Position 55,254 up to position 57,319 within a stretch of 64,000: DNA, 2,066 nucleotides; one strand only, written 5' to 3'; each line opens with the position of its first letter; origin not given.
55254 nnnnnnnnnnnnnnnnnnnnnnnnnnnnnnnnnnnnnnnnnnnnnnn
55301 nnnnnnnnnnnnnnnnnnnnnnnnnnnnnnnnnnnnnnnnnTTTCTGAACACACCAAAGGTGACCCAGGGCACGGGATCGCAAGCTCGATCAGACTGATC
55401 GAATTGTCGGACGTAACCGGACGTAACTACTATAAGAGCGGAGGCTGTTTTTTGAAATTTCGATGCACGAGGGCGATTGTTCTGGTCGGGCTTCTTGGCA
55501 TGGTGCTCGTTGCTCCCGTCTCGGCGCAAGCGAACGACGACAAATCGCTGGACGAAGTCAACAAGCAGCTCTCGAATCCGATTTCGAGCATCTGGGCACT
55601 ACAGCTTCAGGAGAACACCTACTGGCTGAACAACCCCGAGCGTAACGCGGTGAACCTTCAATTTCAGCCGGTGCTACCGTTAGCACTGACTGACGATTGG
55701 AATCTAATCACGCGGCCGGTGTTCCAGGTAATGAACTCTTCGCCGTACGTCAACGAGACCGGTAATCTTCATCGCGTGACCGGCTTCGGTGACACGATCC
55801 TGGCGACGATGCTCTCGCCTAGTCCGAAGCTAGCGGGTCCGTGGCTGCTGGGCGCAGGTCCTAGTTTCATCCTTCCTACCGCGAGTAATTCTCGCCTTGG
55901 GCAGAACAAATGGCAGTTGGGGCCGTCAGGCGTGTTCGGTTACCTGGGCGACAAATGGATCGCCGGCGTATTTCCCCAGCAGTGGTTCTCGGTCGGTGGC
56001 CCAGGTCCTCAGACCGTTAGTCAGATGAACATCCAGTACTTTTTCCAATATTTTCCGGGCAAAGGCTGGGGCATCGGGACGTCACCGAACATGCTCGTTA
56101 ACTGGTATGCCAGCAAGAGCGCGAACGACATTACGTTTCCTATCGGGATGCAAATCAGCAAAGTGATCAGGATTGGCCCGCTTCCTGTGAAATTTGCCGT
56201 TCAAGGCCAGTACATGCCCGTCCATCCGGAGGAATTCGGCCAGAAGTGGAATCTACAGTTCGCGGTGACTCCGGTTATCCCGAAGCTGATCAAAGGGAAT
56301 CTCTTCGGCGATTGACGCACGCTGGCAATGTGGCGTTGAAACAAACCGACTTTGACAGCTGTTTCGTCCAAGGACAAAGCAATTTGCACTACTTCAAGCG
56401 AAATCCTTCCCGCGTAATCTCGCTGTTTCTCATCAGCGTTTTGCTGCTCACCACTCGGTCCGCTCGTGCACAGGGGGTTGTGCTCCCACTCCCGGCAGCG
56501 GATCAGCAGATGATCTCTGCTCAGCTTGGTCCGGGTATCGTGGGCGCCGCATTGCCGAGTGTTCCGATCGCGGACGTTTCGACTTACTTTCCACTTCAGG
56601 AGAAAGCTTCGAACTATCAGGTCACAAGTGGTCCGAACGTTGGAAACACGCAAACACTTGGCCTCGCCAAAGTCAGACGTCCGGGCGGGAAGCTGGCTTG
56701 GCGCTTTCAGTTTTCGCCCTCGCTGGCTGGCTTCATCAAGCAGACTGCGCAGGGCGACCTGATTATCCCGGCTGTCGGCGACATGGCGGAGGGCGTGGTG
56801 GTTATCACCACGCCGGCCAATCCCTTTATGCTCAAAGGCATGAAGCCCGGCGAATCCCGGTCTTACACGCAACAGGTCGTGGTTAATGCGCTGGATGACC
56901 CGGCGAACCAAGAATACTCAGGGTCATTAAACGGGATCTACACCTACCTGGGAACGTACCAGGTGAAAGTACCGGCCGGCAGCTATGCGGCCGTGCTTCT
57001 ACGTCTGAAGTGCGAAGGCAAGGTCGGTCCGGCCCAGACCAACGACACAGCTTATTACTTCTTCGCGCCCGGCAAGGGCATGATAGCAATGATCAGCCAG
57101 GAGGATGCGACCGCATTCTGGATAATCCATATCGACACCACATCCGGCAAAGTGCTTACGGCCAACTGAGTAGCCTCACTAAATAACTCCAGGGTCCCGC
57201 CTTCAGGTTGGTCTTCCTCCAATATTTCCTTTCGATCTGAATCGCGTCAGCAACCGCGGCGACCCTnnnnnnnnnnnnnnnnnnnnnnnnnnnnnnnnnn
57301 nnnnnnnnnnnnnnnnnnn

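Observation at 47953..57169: Acquired module of secreted hydrolases plus an OM channel: sulfatase, HAD phosphatase, NHL propeller, OM beta-barrel and lipoproteins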

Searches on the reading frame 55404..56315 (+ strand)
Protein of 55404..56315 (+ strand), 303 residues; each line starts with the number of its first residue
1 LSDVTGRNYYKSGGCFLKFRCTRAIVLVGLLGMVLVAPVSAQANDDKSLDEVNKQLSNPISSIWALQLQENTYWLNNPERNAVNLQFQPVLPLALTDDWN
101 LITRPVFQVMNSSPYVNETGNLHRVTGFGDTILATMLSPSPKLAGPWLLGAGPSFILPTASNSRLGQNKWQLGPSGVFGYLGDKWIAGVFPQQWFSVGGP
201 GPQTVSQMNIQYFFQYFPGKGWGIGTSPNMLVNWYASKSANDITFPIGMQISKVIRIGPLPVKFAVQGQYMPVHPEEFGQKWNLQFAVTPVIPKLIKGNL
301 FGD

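Call 4: search_protein_families(library=pfam, proteins=[window:55404-56315:+], max_evalue=0.01)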
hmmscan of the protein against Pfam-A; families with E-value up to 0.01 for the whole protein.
window:55404-56315:+ (303 aa): 1 family
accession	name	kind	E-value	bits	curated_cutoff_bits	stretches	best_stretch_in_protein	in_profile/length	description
PF13557.12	Phenol_MetA_deg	-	0.0098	16.4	22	0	122-185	64-133/242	Putative MetA-pathway of phenol degradation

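Call 5: search_protein_families(library=ncbifam, proteins=[window:55404-56315:+], max_evalue=0.01)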
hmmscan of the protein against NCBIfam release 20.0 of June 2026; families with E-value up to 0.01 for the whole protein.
window:55404-56315:+ (303 aa): 0 families

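Call 45: search_solved_structures(query=A4, max_evalue=1)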
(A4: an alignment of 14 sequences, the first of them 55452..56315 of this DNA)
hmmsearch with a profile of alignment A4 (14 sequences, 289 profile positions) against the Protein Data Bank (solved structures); distinct sequences matched with E-value up to 1: 0.

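Call 57: find_homologous_proteins(query=window:55452-56315:+, max_evalue=0.001)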
Query window:55452-56315:+ (287 aa): 1162 proteins with E <= 0.001 among 2230 candidates; the best 120 are listed.
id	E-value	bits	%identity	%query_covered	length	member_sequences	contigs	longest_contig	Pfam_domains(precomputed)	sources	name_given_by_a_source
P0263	3.3e-193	659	100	100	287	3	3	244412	-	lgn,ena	-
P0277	4.9e-169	579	86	100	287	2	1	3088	-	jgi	jgi:hypothetical protein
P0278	6.0e-169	579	87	100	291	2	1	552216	-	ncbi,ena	-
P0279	2.2e-167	574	85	100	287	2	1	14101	-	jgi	-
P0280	1.4e-166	571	87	100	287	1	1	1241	-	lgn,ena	-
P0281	2.3e-166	571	86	100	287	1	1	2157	-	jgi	jgi:hypothetical protein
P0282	7.0e-166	569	85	100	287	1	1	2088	-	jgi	jgi:hypothetical protein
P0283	4.2e-165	566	84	100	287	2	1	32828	-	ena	-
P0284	2.7e-164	564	85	100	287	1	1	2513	-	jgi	jgi:hypothetical protein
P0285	3.2e-164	564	84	100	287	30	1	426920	-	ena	-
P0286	2.0e-163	561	82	100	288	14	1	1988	-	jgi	jgi:hypothetical protein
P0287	1.3e-162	558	82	100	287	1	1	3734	-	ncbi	-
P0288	1.7e-162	558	83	100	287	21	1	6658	-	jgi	jgi:hypothetical protein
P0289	2.0e-162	558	86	96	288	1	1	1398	-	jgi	jgi:hypothetical protein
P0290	1.5e-161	555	83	100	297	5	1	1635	-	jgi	jgi:hypothetical protein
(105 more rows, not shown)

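Call 80: search_protein_representatives(alignment_id=A5)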
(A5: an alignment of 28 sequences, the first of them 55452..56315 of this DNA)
Query: 28 sequences, 287 profile positions. Proteins with E-value up to 0.001 (for the whole library): 4618; up to 1e-10: 2010; up to 1e-30: 275. The best 150 are listed.
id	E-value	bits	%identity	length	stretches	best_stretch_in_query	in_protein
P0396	6.1e-93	327.4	-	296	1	11-285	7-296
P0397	3.4e-90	318.4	-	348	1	24-285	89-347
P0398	9.4e-87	307.1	-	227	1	12-209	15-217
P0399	1.0e-84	300.4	-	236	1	62-285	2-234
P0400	4.6e-84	298.3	-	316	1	22-285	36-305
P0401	1.3e-81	290.3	-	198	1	8-157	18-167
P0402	3.2e-81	289.0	-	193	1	94-286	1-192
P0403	3.8e-80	285.4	-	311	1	22-285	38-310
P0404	2.7e-77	276.1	-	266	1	23-185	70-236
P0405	1.4e-72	260.6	-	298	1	23-285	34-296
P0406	4.7e-72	258.9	-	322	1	24-284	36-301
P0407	8.7e-71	254.7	-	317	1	27-285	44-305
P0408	1.3e-69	250.8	-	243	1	22-205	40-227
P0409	1.8e-69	250.4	-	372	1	23-282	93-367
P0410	3.1e-69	249.6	-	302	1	20-285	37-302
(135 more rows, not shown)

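Call 82: search_protein_families(library=pfam, alignment_id=A6, max_evalue=0.01)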
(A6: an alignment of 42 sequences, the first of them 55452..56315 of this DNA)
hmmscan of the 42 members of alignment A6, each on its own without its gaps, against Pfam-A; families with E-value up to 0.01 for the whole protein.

A. member 1, window:55452-56315:+ (287 aa): 1 family
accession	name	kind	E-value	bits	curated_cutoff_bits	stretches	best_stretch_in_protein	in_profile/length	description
PF13557.12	Phenol_MetA_deg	-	0.0085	16.6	22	0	106-169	64-133/242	Putative MetA-pathway of phenol degradation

B. families by the number of members that match (of 42 scanned): 2 families
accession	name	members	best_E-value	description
PF13557.12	Phenol_MetA_deg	10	1.3e-05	Putative MetA-pathway of phenol degradation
PF06629.18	MipA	1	0.0083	MltA-interacting protein MipA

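Call 91: find_encoding_contigs(protein=P0278, flank=10000, max_places=2)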
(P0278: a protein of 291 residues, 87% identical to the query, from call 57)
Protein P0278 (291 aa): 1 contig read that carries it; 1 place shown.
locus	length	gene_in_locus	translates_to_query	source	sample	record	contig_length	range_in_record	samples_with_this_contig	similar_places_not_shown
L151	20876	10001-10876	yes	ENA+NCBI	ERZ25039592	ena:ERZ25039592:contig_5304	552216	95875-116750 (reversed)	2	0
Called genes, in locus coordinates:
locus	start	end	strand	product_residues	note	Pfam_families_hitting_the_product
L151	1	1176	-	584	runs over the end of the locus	PF01663:Phosphodiest (weak)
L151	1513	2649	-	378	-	-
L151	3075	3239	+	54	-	PF02583:Trns_repr_metal (weak)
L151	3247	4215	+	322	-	PF01545:Cation_efflux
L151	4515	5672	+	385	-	PF07690:MFS_1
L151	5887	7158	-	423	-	-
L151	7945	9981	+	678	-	-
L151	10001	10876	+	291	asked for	-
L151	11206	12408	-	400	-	PF00441:Acyl-CoA_dh_1, PF08028:Acyl-CoA_dh_2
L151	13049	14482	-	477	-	PF00989:PAS (weak), PF00512:HisKA, PF02518:HATPase_c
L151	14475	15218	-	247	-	PF00072:Response_reg, PF00486:Trans_reg_C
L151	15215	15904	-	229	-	PF01895:PhoU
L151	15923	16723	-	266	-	PF02463:SMC_N (faint), PF13476:AAA_23 (weak), PF00005:ABC_tran, PF13304:AAA_21 (weak)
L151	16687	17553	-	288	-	PF00528:BPD_transp_1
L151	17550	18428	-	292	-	PF00528:BPD_transp_1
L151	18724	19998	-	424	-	PF02403:Seryl_tRNA_N, PF00587:tRNA-synt_2b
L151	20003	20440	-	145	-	PF08378:NERD (weak), PF02021:UPF0102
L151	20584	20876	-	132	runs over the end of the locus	PF07366:SnoaL, PF12680:SnoaL_2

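Call 92: find_encoding_contigs(protein=P0285, flank=10000, max_places=2)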
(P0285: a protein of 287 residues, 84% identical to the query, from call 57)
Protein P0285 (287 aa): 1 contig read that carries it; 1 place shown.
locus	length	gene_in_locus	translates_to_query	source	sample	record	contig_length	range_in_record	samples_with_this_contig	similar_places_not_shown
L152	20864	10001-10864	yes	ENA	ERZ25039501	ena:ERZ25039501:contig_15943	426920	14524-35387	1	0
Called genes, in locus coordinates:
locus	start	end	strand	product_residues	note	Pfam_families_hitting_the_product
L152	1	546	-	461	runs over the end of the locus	PF13185:GAF_2 (faint), PF01590:GAF (weak), PF00512:HisKA, PF02518:HATPase_c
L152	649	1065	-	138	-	PF00072:Response_reg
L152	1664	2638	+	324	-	-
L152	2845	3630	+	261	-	PF11769:DUF3313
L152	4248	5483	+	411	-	PF00884:Sulfatase, PF16347:SGSH_C (faint)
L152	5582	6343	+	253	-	-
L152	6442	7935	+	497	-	PF00884:Sulfatase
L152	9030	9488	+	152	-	PF01914:MarC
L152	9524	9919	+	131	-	PF02656:DUF202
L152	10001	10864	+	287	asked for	-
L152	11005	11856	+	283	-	PF03349:Toluene_X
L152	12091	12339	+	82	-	-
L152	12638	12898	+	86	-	-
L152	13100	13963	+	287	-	-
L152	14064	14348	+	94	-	-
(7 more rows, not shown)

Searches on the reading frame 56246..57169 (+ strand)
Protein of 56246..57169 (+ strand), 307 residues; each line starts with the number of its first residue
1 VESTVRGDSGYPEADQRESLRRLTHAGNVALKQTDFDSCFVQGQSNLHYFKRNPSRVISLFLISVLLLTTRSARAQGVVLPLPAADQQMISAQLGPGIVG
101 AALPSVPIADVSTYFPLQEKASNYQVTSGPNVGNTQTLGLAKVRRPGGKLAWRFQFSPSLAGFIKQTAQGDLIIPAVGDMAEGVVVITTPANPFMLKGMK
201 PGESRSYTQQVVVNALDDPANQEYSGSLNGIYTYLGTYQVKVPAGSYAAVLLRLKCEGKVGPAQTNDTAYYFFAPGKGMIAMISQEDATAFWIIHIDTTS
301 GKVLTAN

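Call 4: search_protein_families(library=pfam, proteins=[window:56246-57169:+], max_evalue=0.01)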
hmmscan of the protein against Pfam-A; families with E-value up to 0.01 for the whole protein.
window:56246-57169:+ (307 aa): 0 families

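Call 5: search_protein_families(library=ncbifam, proteins=[window:56246-57169:+], max_evalue=0.01)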
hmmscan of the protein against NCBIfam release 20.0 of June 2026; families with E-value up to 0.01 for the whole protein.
window:56246-57169:+ (307 aa): 0 families

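Call 44: search_solved_structures(query=A3, max_evalue=1)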
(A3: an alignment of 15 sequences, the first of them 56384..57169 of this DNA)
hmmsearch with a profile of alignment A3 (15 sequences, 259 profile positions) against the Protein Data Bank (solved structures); distinct sequences matched with E-value up to 1: 1.
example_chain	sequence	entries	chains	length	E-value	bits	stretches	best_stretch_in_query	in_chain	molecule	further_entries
2opd_A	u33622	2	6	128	0.026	17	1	27-100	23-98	PilX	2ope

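Call 83: search_protein_families(library=pfam, alignment_id=A3, max_evalue=1)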
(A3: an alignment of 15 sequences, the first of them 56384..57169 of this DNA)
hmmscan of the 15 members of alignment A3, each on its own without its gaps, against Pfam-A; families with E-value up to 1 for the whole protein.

A. member 1, window:56384-57169:+ (261 aa): 0 families

B. families by the number of members that match (of 15 scanned): 4 families
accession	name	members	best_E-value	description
PF21347.3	DUF3108_like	14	3.8e-05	DUF3108-like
PF11530.13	Pilin_PilX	3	0.05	Minor type IV pilin, PilX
PF06634.17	DUF1156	3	0.12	Protein of unknown function (DUF1156)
PF20411.3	DUF6697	1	0.28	Domain of unknown function (DUF6697)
